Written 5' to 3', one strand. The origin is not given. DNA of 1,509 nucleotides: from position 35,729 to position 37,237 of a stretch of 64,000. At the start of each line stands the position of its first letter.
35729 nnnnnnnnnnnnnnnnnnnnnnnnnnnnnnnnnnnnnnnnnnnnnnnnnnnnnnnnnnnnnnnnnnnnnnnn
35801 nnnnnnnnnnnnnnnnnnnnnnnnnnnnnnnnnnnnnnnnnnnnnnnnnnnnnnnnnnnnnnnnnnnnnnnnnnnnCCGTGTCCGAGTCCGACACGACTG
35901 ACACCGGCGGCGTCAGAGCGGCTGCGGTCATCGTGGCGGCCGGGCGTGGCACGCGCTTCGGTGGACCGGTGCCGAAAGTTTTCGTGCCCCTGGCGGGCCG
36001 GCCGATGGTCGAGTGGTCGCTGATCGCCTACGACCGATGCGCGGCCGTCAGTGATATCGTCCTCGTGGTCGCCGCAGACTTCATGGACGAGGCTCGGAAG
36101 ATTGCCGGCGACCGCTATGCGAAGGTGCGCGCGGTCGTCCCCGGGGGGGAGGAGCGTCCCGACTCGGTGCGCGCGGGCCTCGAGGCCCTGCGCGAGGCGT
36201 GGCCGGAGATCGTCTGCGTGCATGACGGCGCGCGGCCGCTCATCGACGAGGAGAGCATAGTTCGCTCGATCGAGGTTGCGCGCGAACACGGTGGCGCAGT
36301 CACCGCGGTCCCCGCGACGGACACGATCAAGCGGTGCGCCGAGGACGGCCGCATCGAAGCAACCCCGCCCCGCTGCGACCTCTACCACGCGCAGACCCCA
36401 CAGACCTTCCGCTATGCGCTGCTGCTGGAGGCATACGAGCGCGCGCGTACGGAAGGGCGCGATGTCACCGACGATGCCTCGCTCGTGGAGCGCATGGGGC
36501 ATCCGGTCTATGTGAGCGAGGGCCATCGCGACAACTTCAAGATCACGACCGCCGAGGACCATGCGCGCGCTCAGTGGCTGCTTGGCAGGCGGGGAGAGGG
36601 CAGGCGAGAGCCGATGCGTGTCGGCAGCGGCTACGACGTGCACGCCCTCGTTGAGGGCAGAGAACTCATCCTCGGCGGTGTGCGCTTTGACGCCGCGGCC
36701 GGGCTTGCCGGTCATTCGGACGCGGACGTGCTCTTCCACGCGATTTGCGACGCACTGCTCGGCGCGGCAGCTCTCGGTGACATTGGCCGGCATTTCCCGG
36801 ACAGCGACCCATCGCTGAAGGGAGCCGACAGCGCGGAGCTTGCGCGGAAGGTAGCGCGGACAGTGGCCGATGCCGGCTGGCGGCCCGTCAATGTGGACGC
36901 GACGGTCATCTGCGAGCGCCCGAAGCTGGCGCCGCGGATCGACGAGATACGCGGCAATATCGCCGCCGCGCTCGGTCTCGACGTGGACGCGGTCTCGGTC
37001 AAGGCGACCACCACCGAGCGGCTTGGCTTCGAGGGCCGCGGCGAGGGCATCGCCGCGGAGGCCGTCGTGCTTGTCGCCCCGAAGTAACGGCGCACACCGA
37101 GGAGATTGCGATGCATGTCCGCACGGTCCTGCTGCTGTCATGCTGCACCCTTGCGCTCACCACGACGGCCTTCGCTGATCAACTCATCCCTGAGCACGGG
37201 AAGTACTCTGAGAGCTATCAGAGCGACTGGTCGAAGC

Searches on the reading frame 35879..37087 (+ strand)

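Call 48: search_protein_families(library=pfam, proteins=[window:35879-37087:+], max_evalue=0.000001)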
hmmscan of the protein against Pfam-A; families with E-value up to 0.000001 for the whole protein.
window:35879-37087:+ (402 aa): 3 families
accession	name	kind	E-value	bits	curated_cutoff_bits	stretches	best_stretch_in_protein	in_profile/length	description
PF02542.21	YgbB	-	5.8e-67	225.3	26.7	1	246-399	1-154/155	YgbB family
PF01128.25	IspD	-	1.5e-64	218.3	27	1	15-236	2-220/221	2-C-methyl-D-erythritol 4-phosphate cytidylyltransferase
PF12804.13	NTP_transf_3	-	1.7e-11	45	27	1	16-214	1-135/160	MobA-like NTP transferase domain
